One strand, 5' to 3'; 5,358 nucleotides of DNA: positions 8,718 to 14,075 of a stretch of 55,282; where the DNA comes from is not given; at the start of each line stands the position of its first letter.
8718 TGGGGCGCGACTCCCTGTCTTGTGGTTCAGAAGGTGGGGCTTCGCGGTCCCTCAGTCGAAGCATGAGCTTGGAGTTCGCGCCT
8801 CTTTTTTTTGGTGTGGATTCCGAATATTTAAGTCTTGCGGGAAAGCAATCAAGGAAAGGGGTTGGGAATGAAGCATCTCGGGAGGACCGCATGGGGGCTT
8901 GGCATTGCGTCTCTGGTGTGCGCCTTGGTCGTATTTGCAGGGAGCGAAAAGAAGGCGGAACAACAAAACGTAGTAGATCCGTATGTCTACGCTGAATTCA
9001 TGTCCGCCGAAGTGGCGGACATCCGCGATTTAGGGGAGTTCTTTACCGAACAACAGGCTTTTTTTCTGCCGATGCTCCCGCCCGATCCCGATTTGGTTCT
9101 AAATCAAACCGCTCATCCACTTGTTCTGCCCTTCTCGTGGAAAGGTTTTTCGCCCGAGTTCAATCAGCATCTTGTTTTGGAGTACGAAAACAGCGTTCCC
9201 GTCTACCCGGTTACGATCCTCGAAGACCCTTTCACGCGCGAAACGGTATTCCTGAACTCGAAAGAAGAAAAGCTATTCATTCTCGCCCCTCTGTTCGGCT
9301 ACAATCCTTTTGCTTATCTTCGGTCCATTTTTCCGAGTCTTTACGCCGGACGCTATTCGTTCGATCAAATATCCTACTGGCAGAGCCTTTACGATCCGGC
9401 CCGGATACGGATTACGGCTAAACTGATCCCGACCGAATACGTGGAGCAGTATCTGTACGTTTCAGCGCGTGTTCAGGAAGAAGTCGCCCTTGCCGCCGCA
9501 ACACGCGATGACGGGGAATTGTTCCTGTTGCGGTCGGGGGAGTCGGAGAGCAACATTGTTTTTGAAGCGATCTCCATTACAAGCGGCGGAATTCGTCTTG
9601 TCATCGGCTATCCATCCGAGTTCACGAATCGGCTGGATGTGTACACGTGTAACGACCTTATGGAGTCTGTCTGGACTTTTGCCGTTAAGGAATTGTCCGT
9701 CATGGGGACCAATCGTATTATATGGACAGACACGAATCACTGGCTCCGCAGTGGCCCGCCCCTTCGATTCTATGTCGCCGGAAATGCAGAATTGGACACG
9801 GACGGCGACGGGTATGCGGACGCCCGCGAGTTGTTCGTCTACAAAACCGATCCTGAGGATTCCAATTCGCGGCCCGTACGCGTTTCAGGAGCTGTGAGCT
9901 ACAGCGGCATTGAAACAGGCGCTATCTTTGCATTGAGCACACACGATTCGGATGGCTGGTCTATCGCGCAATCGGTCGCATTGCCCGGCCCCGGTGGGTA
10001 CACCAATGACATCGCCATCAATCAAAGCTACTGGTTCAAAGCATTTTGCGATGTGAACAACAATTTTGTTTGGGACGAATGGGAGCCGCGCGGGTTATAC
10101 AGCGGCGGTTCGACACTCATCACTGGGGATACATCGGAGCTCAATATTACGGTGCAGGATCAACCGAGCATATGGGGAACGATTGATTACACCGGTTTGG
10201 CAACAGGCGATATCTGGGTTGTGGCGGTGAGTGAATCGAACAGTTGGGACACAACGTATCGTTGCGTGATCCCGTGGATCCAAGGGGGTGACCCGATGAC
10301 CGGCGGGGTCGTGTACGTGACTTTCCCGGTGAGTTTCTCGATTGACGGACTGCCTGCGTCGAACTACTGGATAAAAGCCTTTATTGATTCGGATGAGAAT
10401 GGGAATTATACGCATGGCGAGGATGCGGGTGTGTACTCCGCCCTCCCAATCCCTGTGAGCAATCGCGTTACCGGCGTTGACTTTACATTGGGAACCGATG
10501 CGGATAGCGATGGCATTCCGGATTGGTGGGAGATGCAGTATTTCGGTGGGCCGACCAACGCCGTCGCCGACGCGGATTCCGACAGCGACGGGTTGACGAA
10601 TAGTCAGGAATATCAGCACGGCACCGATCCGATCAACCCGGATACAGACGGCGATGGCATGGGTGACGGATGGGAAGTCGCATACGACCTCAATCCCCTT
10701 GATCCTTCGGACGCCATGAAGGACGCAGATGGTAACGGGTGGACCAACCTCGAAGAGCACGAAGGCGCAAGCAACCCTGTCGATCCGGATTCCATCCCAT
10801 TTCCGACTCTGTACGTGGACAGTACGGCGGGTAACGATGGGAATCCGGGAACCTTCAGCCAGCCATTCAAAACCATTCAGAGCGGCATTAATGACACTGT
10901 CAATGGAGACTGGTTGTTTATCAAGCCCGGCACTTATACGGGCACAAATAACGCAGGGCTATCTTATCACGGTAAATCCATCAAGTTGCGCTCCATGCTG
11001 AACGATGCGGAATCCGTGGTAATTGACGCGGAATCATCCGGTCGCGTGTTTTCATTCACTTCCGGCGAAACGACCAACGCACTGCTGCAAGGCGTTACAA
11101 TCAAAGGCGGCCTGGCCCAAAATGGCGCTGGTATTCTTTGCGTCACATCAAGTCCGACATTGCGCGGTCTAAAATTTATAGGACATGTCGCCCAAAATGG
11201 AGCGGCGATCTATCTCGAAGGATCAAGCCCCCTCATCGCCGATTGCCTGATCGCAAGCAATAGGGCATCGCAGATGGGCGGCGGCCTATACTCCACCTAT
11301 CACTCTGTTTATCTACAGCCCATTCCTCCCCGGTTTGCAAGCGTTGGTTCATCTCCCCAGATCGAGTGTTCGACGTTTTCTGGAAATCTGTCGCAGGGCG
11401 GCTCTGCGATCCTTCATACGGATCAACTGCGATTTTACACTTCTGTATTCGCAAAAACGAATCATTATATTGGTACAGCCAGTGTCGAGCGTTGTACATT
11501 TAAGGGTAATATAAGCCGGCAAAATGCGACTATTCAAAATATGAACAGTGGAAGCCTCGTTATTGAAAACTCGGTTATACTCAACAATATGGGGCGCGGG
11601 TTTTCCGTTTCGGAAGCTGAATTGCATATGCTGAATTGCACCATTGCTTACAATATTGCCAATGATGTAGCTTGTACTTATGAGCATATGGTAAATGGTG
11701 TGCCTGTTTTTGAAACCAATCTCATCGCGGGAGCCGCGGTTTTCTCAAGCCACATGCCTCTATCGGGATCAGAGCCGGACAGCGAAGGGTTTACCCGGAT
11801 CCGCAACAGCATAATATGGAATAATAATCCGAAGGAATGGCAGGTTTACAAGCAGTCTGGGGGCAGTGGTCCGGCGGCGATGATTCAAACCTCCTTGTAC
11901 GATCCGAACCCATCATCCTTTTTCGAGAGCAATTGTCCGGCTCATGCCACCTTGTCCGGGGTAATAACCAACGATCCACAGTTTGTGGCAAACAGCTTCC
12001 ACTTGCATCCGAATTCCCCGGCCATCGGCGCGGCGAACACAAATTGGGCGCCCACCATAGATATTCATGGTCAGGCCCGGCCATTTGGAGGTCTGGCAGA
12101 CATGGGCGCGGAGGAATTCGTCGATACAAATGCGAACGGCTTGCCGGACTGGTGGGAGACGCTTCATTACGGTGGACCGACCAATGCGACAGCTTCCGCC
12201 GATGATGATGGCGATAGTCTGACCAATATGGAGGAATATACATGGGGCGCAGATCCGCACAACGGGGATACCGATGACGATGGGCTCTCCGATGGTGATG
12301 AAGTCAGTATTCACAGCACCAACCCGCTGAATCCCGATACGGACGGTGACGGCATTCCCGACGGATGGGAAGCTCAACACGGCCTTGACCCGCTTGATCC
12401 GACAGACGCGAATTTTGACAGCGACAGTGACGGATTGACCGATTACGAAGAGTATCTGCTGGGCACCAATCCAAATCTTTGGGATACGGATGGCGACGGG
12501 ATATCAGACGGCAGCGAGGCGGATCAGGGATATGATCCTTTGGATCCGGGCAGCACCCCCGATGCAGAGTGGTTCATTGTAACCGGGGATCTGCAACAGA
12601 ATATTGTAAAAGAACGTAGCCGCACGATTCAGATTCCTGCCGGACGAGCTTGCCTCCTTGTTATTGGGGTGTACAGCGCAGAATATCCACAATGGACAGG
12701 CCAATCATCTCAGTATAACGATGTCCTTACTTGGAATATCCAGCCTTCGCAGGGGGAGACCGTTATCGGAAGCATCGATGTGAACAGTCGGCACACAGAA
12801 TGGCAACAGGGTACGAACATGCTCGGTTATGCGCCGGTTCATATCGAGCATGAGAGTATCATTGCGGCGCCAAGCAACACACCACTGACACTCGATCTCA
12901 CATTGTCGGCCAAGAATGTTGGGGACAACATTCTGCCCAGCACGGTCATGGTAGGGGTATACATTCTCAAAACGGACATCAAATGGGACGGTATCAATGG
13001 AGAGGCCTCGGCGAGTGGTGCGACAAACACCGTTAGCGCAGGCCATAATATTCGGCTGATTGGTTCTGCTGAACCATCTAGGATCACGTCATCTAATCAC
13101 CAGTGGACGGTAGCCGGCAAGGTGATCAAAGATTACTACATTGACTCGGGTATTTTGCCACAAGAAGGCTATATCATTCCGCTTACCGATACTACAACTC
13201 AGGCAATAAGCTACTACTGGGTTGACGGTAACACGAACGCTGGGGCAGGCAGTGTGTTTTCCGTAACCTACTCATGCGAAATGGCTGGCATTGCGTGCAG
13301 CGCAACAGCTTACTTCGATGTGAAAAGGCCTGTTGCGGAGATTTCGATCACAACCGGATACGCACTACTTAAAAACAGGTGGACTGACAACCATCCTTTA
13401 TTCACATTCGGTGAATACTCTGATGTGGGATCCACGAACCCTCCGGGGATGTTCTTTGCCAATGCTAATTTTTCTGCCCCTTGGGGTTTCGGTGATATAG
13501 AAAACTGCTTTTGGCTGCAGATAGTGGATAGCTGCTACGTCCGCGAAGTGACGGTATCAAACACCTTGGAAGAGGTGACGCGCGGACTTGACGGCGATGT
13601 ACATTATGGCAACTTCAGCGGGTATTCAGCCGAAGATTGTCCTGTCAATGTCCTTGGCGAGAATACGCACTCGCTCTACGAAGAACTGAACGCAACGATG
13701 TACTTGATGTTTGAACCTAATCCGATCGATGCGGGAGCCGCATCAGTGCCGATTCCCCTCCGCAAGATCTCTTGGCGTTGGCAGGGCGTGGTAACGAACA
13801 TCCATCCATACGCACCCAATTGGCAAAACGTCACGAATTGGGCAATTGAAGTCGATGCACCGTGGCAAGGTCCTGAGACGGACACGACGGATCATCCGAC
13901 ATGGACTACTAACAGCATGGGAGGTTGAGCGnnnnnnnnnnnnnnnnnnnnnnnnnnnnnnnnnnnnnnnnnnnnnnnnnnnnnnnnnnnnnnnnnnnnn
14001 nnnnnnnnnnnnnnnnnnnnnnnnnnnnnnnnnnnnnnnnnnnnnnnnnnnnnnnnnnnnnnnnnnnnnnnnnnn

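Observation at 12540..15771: Low-GC C-terminal module of a giant secreted protein, coupled to a small secreted partner, a decayed paralog and a membrane protein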

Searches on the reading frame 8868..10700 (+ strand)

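Call 104: search_protein_families(library=phrogs, proteins=[window:8868-10700:+], max_evalue=0.01)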
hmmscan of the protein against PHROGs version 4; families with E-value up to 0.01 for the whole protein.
window:8868-10700:+ (611 aa): 1 family
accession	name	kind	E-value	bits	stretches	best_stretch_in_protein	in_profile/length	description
phrog_36046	-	unknown function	0.0031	17.5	0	308-344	293-328/506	-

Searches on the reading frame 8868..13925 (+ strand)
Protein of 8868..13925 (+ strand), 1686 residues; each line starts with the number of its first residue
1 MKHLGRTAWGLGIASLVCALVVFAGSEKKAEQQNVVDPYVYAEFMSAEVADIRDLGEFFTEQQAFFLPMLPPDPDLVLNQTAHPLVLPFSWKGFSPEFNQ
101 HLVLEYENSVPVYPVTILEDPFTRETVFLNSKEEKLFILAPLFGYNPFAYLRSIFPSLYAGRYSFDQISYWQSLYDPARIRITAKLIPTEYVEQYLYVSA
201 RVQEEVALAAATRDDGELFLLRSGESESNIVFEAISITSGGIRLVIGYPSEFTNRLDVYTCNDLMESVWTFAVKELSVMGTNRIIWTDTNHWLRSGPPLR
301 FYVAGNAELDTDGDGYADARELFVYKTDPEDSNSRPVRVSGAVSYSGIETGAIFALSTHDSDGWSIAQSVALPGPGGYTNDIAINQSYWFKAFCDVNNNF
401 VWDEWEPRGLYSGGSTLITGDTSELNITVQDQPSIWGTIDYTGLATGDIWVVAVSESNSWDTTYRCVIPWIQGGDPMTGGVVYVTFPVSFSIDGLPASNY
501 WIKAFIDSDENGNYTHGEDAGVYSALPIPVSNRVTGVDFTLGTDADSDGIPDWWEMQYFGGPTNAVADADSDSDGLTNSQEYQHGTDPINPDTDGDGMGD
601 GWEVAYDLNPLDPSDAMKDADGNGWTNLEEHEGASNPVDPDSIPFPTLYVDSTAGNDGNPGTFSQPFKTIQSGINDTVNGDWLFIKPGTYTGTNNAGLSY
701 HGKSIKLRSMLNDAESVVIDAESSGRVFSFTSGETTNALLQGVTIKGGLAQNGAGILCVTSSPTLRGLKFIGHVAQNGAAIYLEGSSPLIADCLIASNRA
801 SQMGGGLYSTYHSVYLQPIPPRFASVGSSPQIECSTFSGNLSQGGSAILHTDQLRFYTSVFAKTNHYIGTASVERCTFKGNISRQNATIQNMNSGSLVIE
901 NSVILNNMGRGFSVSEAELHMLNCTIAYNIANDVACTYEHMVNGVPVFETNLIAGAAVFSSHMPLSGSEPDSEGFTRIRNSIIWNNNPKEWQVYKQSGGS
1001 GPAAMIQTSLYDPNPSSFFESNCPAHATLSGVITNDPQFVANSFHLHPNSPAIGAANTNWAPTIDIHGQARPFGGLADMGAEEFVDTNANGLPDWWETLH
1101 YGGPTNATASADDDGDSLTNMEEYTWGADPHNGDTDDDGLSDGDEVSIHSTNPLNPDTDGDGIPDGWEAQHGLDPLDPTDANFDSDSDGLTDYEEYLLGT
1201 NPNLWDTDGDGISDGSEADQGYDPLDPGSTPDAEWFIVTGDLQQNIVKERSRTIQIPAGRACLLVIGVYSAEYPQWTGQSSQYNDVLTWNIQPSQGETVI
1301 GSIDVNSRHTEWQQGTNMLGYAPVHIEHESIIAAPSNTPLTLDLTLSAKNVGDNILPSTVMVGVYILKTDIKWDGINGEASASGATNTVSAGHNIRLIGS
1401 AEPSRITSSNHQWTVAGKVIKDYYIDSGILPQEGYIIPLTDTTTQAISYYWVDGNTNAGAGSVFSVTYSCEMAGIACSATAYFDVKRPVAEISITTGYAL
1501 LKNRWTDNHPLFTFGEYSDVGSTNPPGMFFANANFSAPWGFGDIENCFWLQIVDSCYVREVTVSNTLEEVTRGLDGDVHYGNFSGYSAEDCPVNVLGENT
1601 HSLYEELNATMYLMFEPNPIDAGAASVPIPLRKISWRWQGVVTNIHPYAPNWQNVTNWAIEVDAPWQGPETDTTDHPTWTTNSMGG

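Call 5: search_protein_families(library=pfam, proteins=[window:8868-13925:+], max_evalue=0.1)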
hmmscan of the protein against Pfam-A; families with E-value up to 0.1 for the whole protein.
window:8868-13925:+ (1686 aa): 6 families
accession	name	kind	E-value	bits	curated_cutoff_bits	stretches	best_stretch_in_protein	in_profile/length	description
PF18884.5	TSP3_bac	-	6.2e-32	109.5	25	7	1157-1178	1-22/22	Bacterial TSP3 repeat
PF13229.12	Beta_helix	-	2.4e-05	24.5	25.9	1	755-929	2-137/158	Right handed beta helix region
PF07602.17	DUF1565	-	0.0013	18.6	20.3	1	654-797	2-143/257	Protein of unknown function (DUF1565)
PF22842.2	Pel9A-like_beta_helix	-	0.0013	18.2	25.2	1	647-695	10-57/370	Pel9A-like, right handed beta helix region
PF16817.10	DUF5073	-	0.014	15.9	27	1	902-956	35-88/121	Domain of unknown function (DUF5073)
PF03495.19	Binary_toxB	-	0.015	15.9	25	0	1156-1217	1-59/78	Clostridial binary toxin B/anthrax toxin PA Ca-binding domain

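Call 6: search_protein_families(library=ncbifam, proteins=[window:8868-13925:+], max_evalue=0.1)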
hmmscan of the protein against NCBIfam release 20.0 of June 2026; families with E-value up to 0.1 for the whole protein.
window:8868-13925:+ (1686 aa): 5 families
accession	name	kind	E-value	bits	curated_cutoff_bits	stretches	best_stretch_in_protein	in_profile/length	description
NF047639.1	throspo3_MtsD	equivalog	2.1e-16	59.2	800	4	1134-1202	460-527/651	cell-cell cohesion protein MtsD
NF042425.1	Amuc_1099_fam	equivalog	9.7e-15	54.9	50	4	598-645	108-155/321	Amuc_1099 family pilus-like system protein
NF033765.2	gliding_CglD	equivalog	1e-14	53.4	400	2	1086-1230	147-312/1124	adventurous gliding motility lipoprotein CglD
NF047854.1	LIC10774_subfam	equivalog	6.6e-09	35.2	380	1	643-691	56-104/358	LIC10774/LIC10365 family surface protein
NF041518.1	choice_anch_Q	domain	1e-08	35.3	25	1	1043-1084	16-57/58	choice-of-anchor Q domain-containing protein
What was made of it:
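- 10806..12119 (+): Right-handed beta-helix (aa 647-1040) and choice-of-anchor Q domain (aa 1043-1084). NCBIfam choice_anch_Q scores 35.3 bits against a cut-off of 25 (calls 5, 6).
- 12123..12557 (+): Second block of TSP3 repeats (aa 1086-1230). NCBIfam CglD/MtsD-type repeat matches (calls 5, 6).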
